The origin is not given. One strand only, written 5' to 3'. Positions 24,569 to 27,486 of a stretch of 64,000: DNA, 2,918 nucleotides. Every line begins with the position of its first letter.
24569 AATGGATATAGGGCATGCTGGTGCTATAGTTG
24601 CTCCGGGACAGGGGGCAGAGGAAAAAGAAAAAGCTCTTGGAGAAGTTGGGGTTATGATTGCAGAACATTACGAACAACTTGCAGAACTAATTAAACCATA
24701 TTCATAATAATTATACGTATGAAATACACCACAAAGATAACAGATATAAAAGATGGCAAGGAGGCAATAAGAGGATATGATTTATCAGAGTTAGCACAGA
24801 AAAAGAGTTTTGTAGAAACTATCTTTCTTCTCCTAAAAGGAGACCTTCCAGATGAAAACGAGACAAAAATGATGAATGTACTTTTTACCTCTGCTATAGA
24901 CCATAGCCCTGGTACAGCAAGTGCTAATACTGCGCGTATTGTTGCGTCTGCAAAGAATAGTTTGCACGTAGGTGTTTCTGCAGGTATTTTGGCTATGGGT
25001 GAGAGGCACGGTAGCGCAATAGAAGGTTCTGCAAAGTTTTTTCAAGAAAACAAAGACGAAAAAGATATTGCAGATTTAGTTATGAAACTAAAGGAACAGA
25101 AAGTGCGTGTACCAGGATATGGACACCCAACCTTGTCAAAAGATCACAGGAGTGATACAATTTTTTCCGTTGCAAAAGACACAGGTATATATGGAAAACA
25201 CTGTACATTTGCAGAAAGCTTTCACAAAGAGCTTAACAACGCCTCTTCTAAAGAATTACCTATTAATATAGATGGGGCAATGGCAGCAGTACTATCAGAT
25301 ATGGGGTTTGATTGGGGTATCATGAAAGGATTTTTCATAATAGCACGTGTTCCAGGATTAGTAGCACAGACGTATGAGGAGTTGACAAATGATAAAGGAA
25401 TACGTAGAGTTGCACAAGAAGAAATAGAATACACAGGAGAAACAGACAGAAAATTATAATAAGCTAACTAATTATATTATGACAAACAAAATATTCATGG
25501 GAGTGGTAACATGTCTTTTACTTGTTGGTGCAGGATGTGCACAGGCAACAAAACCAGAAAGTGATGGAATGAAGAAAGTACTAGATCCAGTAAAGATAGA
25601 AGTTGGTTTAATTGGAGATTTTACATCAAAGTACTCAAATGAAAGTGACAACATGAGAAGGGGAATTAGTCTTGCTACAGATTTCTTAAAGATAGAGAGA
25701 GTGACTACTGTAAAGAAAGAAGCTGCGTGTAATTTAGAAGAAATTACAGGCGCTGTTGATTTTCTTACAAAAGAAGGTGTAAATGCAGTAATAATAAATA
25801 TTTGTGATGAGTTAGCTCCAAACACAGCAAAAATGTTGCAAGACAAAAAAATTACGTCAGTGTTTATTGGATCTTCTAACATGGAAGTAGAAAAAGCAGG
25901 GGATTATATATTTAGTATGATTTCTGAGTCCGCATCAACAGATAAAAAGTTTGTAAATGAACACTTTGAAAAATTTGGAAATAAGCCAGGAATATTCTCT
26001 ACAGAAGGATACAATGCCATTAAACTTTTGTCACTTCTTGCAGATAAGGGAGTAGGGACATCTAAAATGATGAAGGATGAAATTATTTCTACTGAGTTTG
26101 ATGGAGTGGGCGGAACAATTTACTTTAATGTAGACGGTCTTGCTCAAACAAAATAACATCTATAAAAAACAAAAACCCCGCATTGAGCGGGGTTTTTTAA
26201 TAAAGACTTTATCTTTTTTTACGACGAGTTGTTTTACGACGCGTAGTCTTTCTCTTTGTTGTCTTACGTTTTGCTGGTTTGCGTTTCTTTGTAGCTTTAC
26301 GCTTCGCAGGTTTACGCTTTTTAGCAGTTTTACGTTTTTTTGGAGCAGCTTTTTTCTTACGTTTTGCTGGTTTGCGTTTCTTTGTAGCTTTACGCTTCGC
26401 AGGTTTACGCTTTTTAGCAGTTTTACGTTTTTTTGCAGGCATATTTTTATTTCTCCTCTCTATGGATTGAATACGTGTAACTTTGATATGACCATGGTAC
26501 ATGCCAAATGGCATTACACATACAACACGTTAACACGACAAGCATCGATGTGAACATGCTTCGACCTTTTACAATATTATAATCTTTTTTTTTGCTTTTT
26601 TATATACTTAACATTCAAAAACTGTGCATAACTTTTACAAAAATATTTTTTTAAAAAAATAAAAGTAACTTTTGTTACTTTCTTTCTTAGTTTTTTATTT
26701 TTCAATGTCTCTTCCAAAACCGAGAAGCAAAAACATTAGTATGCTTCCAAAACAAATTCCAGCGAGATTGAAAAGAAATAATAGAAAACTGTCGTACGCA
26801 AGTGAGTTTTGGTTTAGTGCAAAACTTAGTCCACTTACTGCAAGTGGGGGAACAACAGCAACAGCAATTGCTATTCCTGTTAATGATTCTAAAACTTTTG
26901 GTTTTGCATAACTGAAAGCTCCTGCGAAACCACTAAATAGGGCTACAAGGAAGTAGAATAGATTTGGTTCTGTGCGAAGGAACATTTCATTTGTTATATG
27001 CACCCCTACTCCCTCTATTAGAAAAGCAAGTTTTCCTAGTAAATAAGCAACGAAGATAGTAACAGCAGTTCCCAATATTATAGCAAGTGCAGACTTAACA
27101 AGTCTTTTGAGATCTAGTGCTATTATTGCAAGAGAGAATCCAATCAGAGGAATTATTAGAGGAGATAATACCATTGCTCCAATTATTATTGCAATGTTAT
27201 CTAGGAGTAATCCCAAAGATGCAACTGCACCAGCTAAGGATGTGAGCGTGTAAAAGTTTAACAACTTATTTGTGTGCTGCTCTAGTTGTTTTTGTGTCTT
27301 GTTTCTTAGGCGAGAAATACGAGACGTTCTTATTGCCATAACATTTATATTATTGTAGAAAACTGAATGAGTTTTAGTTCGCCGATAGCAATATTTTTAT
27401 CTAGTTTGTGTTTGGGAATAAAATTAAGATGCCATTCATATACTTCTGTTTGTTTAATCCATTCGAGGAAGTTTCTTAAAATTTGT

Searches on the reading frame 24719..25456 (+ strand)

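Call 59: search_protein_families(library=pfam, proteins=[window:24719-25456:+], max_evalue=0.001)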
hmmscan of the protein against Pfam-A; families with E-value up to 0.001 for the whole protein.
window:24719-25456:+ (246 aa): 1 family
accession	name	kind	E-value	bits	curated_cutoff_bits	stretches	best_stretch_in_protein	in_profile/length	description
PF00285.26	Citrate_synt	-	6.4e-40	137.7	27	2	44-229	162-355/357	Citrate synthase, C-terminal domain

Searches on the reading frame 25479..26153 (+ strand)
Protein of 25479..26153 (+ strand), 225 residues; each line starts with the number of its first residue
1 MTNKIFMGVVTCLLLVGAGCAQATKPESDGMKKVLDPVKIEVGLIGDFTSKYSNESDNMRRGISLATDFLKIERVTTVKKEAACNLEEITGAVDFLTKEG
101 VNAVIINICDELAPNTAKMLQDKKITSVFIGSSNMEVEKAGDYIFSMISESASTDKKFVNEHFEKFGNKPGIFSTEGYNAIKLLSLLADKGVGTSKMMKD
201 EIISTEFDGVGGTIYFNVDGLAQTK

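Call 59: search_protein_families(library=pfam, proteins=[window:25479-26153:+], max_evalue=0.001)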
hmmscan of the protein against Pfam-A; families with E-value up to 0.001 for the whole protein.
window:25479-26153:+ (225 aa): 1 family
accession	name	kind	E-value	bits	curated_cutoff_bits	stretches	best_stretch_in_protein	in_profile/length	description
PF13458.12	Peripla_BP_6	-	1.9e-07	31.5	31.7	1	39-150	1-117/343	Periplasmic binding protein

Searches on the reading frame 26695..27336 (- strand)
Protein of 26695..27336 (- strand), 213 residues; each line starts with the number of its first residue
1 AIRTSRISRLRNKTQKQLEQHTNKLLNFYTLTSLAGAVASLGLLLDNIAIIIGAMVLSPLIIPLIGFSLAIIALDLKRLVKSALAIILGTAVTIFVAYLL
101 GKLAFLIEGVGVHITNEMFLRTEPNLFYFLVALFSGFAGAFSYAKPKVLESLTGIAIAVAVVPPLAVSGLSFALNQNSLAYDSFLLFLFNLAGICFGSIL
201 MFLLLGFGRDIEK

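Call 59: search_protein_families(library=pfam, proteins=[window:26695-27336:-], max_evalue=0.001)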
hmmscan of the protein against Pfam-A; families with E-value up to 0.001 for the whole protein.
window:26695-27336:- (213 aa): 1 family
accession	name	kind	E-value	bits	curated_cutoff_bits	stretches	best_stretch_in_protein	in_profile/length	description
PF04087.19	DUF389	-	1.5e-32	112.9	23.9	1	55-196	1-137/137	Domain of unknown function (DUF389)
